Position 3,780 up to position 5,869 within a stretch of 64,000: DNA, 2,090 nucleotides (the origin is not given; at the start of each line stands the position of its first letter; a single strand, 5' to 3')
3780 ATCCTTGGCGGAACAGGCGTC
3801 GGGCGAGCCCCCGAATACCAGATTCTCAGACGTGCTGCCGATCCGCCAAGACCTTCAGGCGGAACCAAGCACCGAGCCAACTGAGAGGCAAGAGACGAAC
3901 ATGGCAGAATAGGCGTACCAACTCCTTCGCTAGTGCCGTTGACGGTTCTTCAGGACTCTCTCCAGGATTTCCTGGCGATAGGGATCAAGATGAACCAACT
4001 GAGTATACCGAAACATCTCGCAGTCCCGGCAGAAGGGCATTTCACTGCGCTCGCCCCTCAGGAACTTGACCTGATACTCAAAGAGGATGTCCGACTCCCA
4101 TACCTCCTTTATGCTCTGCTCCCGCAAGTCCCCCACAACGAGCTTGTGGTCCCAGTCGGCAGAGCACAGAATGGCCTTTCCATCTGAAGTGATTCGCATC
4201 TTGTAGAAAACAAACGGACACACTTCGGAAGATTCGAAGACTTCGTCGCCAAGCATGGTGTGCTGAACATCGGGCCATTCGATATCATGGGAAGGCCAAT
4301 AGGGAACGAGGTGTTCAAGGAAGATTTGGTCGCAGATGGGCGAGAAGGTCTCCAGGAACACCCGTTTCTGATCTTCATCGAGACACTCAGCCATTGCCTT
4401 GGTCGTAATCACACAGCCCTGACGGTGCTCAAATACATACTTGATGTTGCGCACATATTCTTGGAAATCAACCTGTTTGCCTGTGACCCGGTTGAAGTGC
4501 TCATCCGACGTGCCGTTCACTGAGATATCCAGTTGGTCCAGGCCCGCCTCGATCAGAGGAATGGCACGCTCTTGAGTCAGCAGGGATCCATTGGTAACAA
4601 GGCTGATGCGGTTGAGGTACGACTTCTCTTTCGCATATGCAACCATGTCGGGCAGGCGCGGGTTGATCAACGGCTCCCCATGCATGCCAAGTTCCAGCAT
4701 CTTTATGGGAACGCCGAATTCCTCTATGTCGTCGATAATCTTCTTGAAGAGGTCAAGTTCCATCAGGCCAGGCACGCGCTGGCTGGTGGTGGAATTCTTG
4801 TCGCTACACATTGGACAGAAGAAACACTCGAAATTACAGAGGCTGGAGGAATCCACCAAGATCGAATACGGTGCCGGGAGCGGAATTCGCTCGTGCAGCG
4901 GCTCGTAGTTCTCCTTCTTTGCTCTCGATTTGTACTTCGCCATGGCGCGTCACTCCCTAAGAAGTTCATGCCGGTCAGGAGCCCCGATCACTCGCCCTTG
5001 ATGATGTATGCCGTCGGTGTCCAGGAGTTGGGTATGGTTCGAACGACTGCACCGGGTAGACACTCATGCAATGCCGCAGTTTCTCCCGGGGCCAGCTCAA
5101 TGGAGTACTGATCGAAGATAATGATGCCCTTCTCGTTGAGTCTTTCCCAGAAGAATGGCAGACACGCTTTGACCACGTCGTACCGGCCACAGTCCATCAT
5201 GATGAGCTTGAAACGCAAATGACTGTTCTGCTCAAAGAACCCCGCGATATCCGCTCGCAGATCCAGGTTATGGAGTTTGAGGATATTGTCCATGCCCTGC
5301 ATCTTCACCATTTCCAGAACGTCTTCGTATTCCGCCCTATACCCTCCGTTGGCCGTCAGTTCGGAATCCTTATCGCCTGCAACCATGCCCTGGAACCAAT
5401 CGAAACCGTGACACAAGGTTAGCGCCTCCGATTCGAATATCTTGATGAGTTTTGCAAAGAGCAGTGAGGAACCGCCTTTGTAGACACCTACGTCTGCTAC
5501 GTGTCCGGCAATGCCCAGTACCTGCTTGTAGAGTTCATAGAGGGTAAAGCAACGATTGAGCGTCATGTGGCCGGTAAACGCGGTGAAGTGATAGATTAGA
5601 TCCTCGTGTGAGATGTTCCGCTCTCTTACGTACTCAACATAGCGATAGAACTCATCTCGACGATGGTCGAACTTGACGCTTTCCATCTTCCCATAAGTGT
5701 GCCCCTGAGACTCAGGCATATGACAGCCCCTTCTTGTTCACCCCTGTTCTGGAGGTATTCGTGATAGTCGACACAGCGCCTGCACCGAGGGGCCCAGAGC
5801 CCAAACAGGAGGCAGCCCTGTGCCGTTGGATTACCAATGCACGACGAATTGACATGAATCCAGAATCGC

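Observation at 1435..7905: Sugar-tailoring operon combining DegT, WbqC, TylF-type OMT, radical-SAM/SPASM, BKACE (DUF849) and NeuD-like acyltransferase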

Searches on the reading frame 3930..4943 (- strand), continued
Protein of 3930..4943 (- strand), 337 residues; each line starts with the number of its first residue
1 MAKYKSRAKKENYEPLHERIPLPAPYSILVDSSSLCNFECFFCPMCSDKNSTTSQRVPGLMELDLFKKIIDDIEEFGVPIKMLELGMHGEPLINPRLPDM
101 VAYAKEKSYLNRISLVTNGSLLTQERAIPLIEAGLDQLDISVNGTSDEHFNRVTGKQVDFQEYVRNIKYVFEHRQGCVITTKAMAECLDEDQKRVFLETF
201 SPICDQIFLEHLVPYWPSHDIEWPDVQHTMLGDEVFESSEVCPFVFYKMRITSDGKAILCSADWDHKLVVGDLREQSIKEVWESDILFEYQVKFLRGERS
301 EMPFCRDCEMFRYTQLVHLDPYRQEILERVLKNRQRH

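Call 65: predict_structure(alignment_id=A1)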
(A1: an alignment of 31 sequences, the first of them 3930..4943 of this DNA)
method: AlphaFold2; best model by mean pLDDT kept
length: 337 residues; sequences in the alignment: 31
mean_pLDDT: 90.9   pTM: 0.91
mean pLDDT of the five models: 90.9, 90.5, 90.4, 90.0, 89.5
residues with pLDDT >= 90: 238; 70-90: 80; 50-70: 17; < 50: 2
segments of 3 or more residues with pLDDT < 50: none
pLDDT, mean of each block of 10 residues (from residue 1): 61 81 97 91 66 77 99 98 91 98 98 97 97 98 95 93 98 97 93 97 95 78 78 84 94 95 89 98 98 96 89 85 98 91
secondary structure, 60 per line:
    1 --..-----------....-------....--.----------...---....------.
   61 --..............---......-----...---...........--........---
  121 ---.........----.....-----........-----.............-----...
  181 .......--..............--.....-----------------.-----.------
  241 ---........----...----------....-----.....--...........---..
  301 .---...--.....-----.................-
elements in order: H16-19 E27-30 H50-53 H63-76 E80-85 H97-107 E110-117 H124-132 E137-141 H147-154 H160-172 E178-184 H190-203 E206-210 H244-247 E248-251 E256-258 E269-272 H278-282 H285-295 H310-314 H320-336

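Call 70: fold_search(model_id=the predicted structure, library=pdb)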
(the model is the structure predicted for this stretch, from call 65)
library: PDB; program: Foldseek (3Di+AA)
matches with E <= 10: 1754; with E <= 0.001: 160
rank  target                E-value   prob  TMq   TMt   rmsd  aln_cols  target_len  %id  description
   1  4m7t                  4.4e-14  1.00  0.56  0.75   5.4       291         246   18  Crystal structure of BtrN in complex with AdoMet and 2-DOIA (released 2013-10-02)
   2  8hzv_C                3.5e-13  1.00  0.59  0.43   6.7       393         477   18  The crystal structure of a Radical SAM Enzyme DesII (released 2024-07-10)
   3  2fb2_B                4.8e-13  1.00  0.57  0.59   9.5       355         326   17  Structure of the MoaA Arg17/266/268/Ala triple mutant (released 2006-05-09)
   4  8hzv_A                6.9e-13  1.00  0.55  0.41   8.7       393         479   18  The crystal structure of a Radical SAM Enzyme DesII (released 2024-07-10)
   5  5v1t_A                8.8e-13  1.00  0.66  0.52   6.2       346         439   14  Crystal structure of Streptococcus suis SuiB bound to precursor peptide SuiA (released 2017-08-30)
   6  8hzy_A                8.8e-13  1.00  0.57  0.43   7.7       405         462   15  The crystal structure of a Radical SAM Enzyme DesII (released 2024-07-10)
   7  8hzv_B                1.1e-12  1.00  0.54  0.40   7.6       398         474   16  The crystal structure of a Radical SAM Enzyme DesII (released 2024-07-10)
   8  8hzv_D                1.6e-12  1.00  0.53  0.39   8.4       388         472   16  The crystal structure of a Radical SAM Enzyme DesII (released 2024-07-10)
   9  7vob                  2.2e-12  1.00  0.60  0.62   4.7       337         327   17  The crystal structure of a Radical SAM Enzyme BlsE involved in the Biosynthesis of Blasticidin S (released 2022-05-04)
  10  5v1s_A                2.5e-12  1.00  0.61  0.50   7.1       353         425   14  Crystal structure of Streptococcus suis SuiB bound to S-adenosylmethionine (released 2017-08-30)
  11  8hzy_B                5.5e-12  1.00  0.51  0.39   8.5       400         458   16  The crystal structure of a Radical SAM Enzyme DesII (released 2024-07-10)
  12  5v1s_B                7.1e-12  1.00  0.58  0.47   8.6       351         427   15  Crystal structure of Streptococcus suis SuiB bound to S-adenosylmethionine (released 2017-08-30)
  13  1tv7_A                1.0e-11  1.00  0.54  0.56   9.5       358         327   17  Structure of the S-adenosylmethionine dependent Enzyme MoaA (released 2004-08-31)
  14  5v1q_B                1.3e-11  1.00  0.59  0.46   9.3       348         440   15  Crystal structure of Streptococcus suis SuiB (released 2017-08-30)
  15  5v1q_A                1.5e-11  1.00  0.61  0.49   6.8       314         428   14  Crystal structure of Streptococcus suis SuiB (released 2017-08-30)
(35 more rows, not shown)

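Call 76: find_encoding_contigs(protein=P0009, flank=10000, max_places=2)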
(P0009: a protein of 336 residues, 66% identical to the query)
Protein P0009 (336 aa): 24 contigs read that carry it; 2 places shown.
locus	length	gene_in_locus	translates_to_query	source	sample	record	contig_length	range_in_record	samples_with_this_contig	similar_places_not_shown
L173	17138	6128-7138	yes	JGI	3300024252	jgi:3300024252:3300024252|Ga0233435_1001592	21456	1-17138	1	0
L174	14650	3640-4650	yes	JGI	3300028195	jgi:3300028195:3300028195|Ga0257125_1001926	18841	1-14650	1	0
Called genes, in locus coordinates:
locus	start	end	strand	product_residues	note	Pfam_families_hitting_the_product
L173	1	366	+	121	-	?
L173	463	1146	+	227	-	PF02348:CTP_transf_3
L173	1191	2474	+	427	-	PF00202:Aminotran_3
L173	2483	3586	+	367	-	PF01041:DegT_DnrJ_EryC1, PF01212:Beta_elim_lyase (faint)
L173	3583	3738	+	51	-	-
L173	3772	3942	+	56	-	-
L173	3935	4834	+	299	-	PF00535:Glycos_transf_2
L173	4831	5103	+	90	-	-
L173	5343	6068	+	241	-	PF05711:TylF (weak), PF13578:Methyltransf_24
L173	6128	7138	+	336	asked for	PF04055:Radical_SAM, PF13186:SPASM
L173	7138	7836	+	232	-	PF08889:WbqC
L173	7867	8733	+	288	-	PF05853:BKACE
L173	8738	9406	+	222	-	PF17836:PglD_N (faint), PF25084:LbH_EIF2B, PF25087:GMPPB_C (faint), PF14602:Hexapep_2 (faint), PF00132:Hexapep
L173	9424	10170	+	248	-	PF13489:Methyltransf_23 (weak), PF08241:Methyltransf_11, PF08242:Methyltransf_12, PF13649:Methyltransf_25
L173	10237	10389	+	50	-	PF02281:Dimer_Tnp_Tn5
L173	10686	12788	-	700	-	-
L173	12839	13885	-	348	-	-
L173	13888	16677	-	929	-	PF00515:TPR_1 (faint), PF07719:TPR_2 (faint), PF13181:TPR_8 (faint), PF13431:TPR_17 (weak), PF13524:Glyco_trans_1_2 (weak), PF26337:Gtf3_C (weak), PF13489:Methyltransf_23, PF08241:Methyltransf_11 (weak), +8 more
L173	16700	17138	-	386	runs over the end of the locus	PF02350:Epimerase_2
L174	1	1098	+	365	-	?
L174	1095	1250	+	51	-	-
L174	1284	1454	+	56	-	-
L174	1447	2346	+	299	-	PF00535:Glycos_transf_2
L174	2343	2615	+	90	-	-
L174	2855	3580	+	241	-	PF05711:TylF (weak), PF13578:Methyltransf_24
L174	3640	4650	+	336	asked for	PF04055:Radical_SAM, PF13186:SPASM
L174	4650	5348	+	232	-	PF08889:WbqC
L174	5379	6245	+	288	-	PF05853:BKACE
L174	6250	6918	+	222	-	PF17836:PglD_N (faint), PF25084:LbH_EIF2B, PF25087:GMPPB_C (faint), PF14602:Hexapep_2 (faint), PF00132:Hexapep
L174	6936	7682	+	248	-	PF13489:Methyltransf_23 (weak), PF08241:Methyltransf_11, PF08242:Methyltransf_12, PF13649:Methyltransf_25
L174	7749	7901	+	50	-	PF02281:Dimer_Tnp_Tn5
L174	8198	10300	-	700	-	-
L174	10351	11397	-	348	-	-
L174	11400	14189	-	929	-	PF00515:TPR_1 (faint), PF07719:TPR_2 (faint), PF13181:TPR_8 (faint), PF13431:TPR_17 (weak), PF13524:Glyco_trans_1_2 (weak), PF26337:Gtf3_C (weak), PF13489:Methyltransf_23, PF08241:Methyltransf_11 (weak), +8 more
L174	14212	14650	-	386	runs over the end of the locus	PF02350:Epimerase_2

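Call 90: search_protein_representatives(protein=window:3930-4943:-)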
Query: 337 residues. Proteins with E-value up to 0.001 (for the whole library): 21574; up to 1e-10: 6268; up to 1e-30: 540. The best 150 are listed.
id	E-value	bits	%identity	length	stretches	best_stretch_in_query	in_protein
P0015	3.7e-127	440.6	57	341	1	2-334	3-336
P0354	7.2e-79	281.8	40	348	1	2-334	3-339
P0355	6.9e-75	268.8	37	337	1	7-335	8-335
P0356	9.7e-72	258.4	37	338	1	13-333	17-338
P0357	1.7e-71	257.6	38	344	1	2-330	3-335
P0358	5.7e-69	249.3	35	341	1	15-332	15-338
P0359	7.8e-69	248.9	38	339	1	11-329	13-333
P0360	1.9e-67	244.3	36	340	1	13-329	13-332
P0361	3.5e-67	243.4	35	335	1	2-330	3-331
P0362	3.6e-67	243.4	38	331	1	16-329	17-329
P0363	2.6e-66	240.5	39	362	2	5-219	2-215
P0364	8.5e-66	238.9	36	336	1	16-329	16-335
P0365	2.0e-65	237.6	36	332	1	3-329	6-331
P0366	4.4e-65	236.5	35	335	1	3-336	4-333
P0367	1.6e-63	231.4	35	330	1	2-330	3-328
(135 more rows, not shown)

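Call 102: search_protein_families(library=pfam, alignment_id=A5, max_evalue=0.0001)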
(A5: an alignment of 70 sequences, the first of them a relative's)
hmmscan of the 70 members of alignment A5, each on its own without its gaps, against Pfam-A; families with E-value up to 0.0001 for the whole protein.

A. member 1, L004:11011-12135:+ (374 aa): 1 family
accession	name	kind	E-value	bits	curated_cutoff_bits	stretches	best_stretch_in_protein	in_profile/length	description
PF05050.19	Methyltransf_21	-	7.7e-17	62.4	22.7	1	194-347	1-170/173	Methyltransferase FkbM domain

B. families by the number of members that match (of 70 scanned): 26 families (the first 25 are shown)
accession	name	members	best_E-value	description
PF13692.12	Glyco_trans_1_4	29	4.9e-17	Glycosyl transferases group 1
PF00534.26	Glycos_transf_1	29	2.6e-16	Glycosyl transferases group 1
PF13524.12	Glyco_trans_1_2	16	9.5e-09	Glycosyl transferase-like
PF05050.19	Methyltransf_21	11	7.7e-17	Methyltransferase FkbM domain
PF00535.33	Glycos_transf_2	5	1.4e-33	Glycosyl transferase family 2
PF01370.27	Epimerase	5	4.8e-20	NAD dependent epimerase/dehydratase family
PF13641.12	Glyco_tranf_2_3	5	3.4e-15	Glycosyltransferase like family 2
PF16363.11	GDP_Man_Dehyd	5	9.8e-12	GDP-mannose 4,6 dehydratase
PF04055.27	Radical_SAM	4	1e-20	Radical SAM superfamily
PF04321.23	RmlD_sub_bind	4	1.3e-07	RmlD substrate binding domain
PF13186.11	SPASM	3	1.2e-16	Iron-sulfur cluster-binding domain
PF08241.18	Methyltransf_11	2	1.2e-23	Methyltransferase domain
PF13489.12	Methyltransf_23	2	1.2e-22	Methyltransferase domain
PF13649.12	Methyltransf_25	2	1.2e-18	Methyltransferase domain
PF00483.29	NTP_transferase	2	1.8e-18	Nucleotidyl transferase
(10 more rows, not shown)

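Call 103: search_protein_families(library=pfam, alignment_id=A6, max_evalue=0.0001)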
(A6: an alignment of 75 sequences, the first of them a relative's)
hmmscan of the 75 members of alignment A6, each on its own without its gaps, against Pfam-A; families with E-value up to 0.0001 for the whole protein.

A. member 1, L004:8656-10008:+ (450 aa): 3 families
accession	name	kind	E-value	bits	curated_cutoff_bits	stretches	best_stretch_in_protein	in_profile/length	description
PF01041.23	DegT_DnrJ_EryC1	-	3.5e-87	293.4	19.8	1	51-441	4-359/360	DegT/DnrJ/EryC1/StrS aminotransferase family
PF00266.25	Aminotran_5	-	4.3e-06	26.4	21.5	0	113-207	84-182/371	Aminotransferase class-V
PF00155.27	Aminotran_1_2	-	8.7e-05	22.3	19.7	0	68-200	37-185/361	Aminotransferase class I and II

B. families by the number of members that match (of 75 scanned): 33 families (the first 25 are shown)
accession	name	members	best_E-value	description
PF01370.27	Epimerase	34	1.4e-52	NAD dependent epimerase/dehydratase family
PF16363.11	GDP_Man_Dehyd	33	5e-44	GDP-mannose 4,6 dehydratase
PF13460.12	NAD_binding_10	23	4.1e-12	NAD(P)H-binding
PF01073.25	3Beta_HSD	20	6.6e-19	3-beta hydroxysteroid dehydrogenase/isomerase family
PF05368.20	NmrA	16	4.8e-07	NmrA-like family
PF02719.21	Polysacc_synt_2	11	1.1e-13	Polysaccharide biosynthesis protein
PF04321.23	RmlD_sub_bind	10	1.5e-81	RmlD substrate binding domain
PF04055.27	Radical_SAM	9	2e-23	Radical SAM superfamily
PF13186.11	SPASM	6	1.6e-16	Iron-sulfur cluster-binding domain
PF13578.12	Methyltransf_24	6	3.4e-12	Methyltransferase domain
PF04989.18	RMNT_CmcI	5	1.5e-86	Rhamnosyl O-methyltransferase/CmcI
PF03435.24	Sacchrp_dh_NADP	4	1.1e-05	Saccharopine dehydrogenase NADP binding domain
PF01041.23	DegT_DnrJ_EryC1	3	2.8e-98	DegT/DnrJ/EryC1/StrS aminotransferase family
PF00534.26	Glycos_transf_1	3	9.6e-23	Glycosyl transferases group 1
PF13692.12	Glyco_trans_1_4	3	2.3e-19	Glycosyl transferases group 1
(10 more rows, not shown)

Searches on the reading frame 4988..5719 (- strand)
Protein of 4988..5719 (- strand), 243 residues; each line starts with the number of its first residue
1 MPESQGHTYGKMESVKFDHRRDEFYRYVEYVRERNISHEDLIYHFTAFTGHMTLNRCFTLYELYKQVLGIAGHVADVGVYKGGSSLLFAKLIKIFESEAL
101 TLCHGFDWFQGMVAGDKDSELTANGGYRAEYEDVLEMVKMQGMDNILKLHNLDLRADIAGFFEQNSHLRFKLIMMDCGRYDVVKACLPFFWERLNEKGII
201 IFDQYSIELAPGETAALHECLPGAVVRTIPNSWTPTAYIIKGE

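Call 3: search_protein_families(library=pfam, proteins=[window:4988-5719:-], max_evalue=0.01)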
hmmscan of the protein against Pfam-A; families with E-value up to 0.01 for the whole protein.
window:4988-5719:- (243 aa): 2 families
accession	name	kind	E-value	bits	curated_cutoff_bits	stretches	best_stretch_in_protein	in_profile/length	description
PF13578.12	Methyltransf_24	-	8.9e-09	36.6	26.3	1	77-205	3-105/105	Methyltransferase domain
PF05711.17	TylF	-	5.6e-07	29.5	23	1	67-207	86-231/264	Macrocin-O-methyltransferase (TylF)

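Call 4: search_protein_families(library=ncbifam, proteins=[window:4988-5719:-], max_evalue=0.01)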
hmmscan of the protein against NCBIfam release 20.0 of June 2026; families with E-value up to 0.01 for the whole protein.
window:4988-5719:- (243 aa): 0 families

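Call 61: search_solved_structures(query=window:4988-5719:-, max_evalue=0.01)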
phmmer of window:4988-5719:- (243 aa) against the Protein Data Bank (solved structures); distinct sequences matched with E-value up to 0.01: 5.
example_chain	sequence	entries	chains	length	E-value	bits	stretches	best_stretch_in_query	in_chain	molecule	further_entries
4gf5_A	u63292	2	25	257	1.1e-07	35.1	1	29-235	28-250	CalS11 | TDP-rhamnose 3'-O-methyltransferase (CalS11)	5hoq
3tos_A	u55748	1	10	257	1.1e-07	35.1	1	29-235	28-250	CalS11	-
5i10_A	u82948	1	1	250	0.0021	21.1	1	59-207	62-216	Probable O-methyltransferase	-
4cdz_A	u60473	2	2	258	0.0023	21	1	59-207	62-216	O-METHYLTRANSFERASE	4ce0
4x7u_A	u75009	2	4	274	0.0095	18.9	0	49-209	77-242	Mycinamicin III 3''-O-methyltransferase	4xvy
